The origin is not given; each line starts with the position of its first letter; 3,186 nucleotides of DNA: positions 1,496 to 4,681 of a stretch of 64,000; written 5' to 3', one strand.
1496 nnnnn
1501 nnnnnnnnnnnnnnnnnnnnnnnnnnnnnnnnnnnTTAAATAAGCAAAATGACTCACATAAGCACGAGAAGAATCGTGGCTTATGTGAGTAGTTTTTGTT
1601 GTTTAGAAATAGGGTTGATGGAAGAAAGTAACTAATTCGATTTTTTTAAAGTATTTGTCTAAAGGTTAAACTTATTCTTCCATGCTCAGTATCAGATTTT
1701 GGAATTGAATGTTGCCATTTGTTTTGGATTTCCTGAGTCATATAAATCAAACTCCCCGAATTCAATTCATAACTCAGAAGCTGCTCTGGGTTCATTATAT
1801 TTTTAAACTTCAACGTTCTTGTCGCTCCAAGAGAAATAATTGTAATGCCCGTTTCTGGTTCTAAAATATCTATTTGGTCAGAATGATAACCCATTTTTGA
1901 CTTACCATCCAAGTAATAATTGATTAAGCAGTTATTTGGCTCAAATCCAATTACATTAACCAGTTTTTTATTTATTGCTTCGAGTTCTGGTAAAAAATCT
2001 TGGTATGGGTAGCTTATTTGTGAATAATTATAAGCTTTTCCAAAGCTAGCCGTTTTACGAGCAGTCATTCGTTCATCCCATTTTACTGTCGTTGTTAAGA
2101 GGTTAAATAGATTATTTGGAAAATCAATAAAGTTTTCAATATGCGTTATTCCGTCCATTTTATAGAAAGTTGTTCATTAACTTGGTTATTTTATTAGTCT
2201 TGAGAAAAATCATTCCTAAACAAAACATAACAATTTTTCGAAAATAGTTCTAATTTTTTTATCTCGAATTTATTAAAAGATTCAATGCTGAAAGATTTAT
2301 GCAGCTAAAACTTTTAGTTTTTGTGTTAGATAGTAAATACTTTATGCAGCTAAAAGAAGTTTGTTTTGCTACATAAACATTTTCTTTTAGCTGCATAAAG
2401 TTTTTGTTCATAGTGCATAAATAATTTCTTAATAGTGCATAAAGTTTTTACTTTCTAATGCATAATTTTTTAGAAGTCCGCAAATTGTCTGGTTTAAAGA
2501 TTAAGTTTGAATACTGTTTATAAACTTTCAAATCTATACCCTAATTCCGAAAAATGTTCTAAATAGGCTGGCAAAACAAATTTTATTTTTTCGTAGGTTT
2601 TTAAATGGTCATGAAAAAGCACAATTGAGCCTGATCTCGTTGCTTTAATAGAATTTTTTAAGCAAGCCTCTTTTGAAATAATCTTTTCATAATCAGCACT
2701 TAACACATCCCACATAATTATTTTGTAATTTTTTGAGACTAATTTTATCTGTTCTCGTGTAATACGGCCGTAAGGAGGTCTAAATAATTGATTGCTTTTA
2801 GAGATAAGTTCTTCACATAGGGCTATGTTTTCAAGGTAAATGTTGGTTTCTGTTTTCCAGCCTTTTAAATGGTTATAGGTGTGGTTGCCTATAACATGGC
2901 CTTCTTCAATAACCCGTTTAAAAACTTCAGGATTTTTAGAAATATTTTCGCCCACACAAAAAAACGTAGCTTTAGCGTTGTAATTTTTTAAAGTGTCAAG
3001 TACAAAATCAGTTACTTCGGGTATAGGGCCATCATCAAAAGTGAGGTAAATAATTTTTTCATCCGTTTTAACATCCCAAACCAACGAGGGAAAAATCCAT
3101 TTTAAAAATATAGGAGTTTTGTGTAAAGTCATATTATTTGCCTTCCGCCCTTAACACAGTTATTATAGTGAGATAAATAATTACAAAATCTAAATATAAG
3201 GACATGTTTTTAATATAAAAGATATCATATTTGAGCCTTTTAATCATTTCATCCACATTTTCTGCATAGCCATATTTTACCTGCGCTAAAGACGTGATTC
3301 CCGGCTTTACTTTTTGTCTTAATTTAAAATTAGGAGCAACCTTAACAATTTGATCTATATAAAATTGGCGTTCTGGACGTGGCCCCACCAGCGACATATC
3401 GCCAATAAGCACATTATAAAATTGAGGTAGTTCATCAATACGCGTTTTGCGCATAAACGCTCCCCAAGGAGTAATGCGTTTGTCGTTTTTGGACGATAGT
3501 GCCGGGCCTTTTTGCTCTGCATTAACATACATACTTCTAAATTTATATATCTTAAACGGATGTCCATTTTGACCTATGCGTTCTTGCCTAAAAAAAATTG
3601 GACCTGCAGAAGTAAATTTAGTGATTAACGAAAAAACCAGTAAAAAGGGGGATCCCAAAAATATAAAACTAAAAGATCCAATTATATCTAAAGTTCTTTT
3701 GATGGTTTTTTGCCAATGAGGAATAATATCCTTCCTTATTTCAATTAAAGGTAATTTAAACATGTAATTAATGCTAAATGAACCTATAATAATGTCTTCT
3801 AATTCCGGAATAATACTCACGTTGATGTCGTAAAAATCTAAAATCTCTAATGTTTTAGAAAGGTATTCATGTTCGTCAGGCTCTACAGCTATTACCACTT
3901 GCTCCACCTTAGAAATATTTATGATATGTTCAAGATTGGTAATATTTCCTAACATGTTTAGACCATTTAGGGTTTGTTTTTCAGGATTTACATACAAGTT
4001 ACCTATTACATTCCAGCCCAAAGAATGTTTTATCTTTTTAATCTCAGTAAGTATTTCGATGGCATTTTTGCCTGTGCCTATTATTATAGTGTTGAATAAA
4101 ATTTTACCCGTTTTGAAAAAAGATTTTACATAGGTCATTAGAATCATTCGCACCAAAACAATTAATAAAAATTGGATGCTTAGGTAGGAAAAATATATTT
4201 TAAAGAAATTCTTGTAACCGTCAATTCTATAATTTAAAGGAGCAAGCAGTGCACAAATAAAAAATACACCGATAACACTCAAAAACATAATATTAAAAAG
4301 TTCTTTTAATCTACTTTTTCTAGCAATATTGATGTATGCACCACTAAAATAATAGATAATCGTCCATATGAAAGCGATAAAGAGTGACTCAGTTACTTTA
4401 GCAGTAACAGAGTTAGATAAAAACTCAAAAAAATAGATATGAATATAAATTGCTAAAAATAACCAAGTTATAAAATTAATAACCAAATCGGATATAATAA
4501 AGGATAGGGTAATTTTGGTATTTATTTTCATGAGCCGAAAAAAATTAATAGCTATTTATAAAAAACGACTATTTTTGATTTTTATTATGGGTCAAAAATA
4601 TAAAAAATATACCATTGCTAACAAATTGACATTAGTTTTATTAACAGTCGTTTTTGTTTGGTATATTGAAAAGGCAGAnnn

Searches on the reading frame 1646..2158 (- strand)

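Call 61: search_protein_families(library=pfam, proteins=[window:1646-2158:-], max_evalue=0.001)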
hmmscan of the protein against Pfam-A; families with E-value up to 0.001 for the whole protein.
window:1646-2158:- (170 aa): 1 family
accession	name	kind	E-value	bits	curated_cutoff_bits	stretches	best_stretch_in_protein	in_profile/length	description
PF13532.12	2OG-FeII_Oxy_2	-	2.6e-25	90.2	31.2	1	35-167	49-194/194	2OG-Fe(II) oxygenase superfamily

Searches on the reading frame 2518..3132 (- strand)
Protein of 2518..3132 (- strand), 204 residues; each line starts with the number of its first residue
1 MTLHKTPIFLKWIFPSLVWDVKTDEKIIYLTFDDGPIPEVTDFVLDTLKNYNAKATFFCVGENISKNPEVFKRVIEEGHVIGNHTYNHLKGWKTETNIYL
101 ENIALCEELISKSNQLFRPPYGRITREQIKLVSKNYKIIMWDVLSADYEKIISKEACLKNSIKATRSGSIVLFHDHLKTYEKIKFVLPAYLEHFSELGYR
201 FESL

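Call 61: search_protein_families(library=pfam, proteins=[window:2518-3132:-], max_evalue=0.001)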
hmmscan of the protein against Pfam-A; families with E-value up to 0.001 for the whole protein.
window:2518-3132:- (204 aa): 1 family
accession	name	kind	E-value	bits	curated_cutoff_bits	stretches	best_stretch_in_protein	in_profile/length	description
PF01522.26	Polysacc_deac_1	-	8.6e-30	103.7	23.1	1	21-133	2-117/124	Polysaccharide deacetylase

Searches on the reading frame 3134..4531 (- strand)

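Call 61: search_protein_families(library=pfam, proteins=[window:3134-4531:-], max_evalue=0.001)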
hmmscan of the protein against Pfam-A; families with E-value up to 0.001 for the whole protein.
window:3134-4531:- (465 aa): 2 families
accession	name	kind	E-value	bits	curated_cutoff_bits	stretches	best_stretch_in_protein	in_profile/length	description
PF02397.22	Bac_transf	-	4.5e-66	222.2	27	1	278-460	1-178/179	Bacterial sugar transferase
PF13727.12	CoA_binding_3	-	3.7e-07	30.7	25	1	66-242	6-175/175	CoA-binding domain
